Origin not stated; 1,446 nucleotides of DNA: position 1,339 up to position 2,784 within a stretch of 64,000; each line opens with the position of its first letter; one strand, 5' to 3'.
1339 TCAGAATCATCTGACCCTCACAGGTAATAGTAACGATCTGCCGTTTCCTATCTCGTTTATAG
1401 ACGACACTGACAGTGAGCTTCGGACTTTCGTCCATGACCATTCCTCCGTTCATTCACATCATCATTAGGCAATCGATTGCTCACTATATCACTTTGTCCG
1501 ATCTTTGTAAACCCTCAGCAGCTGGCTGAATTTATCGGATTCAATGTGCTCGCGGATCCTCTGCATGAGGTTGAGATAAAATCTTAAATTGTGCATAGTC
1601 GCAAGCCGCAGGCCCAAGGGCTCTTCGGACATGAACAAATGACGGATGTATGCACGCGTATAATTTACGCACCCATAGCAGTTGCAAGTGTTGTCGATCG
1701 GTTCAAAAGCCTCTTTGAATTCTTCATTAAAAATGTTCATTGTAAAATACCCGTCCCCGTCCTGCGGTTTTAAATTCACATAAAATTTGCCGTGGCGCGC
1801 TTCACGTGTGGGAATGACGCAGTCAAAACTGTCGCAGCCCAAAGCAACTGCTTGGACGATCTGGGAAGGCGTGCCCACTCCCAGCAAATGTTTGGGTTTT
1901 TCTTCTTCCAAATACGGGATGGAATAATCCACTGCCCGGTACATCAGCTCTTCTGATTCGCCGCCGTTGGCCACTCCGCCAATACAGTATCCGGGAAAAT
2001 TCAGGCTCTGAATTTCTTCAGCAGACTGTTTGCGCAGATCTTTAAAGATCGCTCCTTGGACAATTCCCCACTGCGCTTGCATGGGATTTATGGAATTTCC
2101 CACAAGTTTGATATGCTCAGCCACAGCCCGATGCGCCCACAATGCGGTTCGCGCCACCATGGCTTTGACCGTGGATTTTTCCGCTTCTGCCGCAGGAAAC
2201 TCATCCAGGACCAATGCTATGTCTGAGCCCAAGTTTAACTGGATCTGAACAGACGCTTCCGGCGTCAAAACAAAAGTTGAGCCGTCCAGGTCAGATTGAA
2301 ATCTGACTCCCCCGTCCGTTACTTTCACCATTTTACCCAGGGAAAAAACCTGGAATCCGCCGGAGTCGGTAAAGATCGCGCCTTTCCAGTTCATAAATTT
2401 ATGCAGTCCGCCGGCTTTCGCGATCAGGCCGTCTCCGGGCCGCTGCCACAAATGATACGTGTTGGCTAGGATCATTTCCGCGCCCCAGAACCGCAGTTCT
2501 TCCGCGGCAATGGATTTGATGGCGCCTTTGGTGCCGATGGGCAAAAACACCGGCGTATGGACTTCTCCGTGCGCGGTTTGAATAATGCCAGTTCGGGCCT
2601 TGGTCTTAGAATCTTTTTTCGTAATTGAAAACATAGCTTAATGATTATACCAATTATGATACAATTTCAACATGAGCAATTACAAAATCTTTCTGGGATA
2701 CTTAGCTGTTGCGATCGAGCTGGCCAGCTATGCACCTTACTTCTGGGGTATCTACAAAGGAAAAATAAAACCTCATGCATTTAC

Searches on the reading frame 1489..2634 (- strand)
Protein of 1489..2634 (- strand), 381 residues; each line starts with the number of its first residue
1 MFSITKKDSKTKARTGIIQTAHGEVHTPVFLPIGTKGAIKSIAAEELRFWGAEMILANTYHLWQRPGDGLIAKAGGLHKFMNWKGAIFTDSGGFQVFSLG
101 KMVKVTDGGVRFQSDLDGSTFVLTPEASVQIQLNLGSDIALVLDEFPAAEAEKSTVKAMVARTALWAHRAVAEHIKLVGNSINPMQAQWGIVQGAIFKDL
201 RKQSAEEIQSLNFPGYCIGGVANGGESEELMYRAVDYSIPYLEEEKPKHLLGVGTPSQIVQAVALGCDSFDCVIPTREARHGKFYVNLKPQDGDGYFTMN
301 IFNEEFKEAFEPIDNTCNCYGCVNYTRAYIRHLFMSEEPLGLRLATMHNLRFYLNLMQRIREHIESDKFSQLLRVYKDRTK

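Call 37: find_encoding_contigs(protein=window:1489-2634:-, flank=10000, max_places=2)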
Protein window:1489-2634:- (381 aa): 3 contigs read that carry it; 2 places shown.
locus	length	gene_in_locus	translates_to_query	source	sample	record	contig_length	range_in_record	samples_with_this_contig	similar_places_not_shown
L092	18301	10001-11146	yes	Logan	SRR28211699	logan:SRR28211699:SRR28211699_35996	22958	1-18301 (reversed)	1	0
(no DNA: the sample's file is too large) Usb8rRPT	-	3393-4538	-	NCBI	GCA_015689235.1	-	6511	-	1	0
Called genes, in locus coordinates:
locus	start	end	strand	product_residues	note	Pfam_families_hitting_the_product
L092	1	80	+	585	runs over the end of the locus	PF00664:ABC_membrane, PF00005:ABC_tran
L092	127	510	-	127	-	-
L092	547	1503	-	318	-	PF02899:Phage_int_SAM_1, PF13102:Phage_int_SAM_5 (weak), PF13495:Phage_int_SAM_4, PF00589:Phage_integrase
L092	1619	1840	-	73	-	-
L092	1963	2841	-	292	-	-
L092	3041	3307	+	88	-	PF00312:Ribosomal_S15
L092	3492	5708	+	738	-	PF01138:RNase_PH, PF03725:RNase_PH_C, PF03726:PNPase (weak), PF01138:RNase_PH, PF03725:RNase_PH_C (weak), PF00013:KH_1, PF00575:S1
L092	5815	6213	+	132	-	-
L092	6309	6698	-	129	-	-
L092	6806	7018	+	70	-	-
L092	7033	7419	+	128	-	PF06262:Zincin_1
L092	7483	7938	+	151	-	-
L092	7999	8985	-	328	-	PF18914:DUF5666 (weak), PF21159:FlgK_2nd (faint), PF18914:DUF5666 (weak)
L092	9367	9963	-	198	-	-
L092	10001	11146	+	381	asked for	PF01702:TGT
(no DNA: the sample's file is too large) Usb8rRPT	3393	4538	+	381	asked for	PF01702:TGT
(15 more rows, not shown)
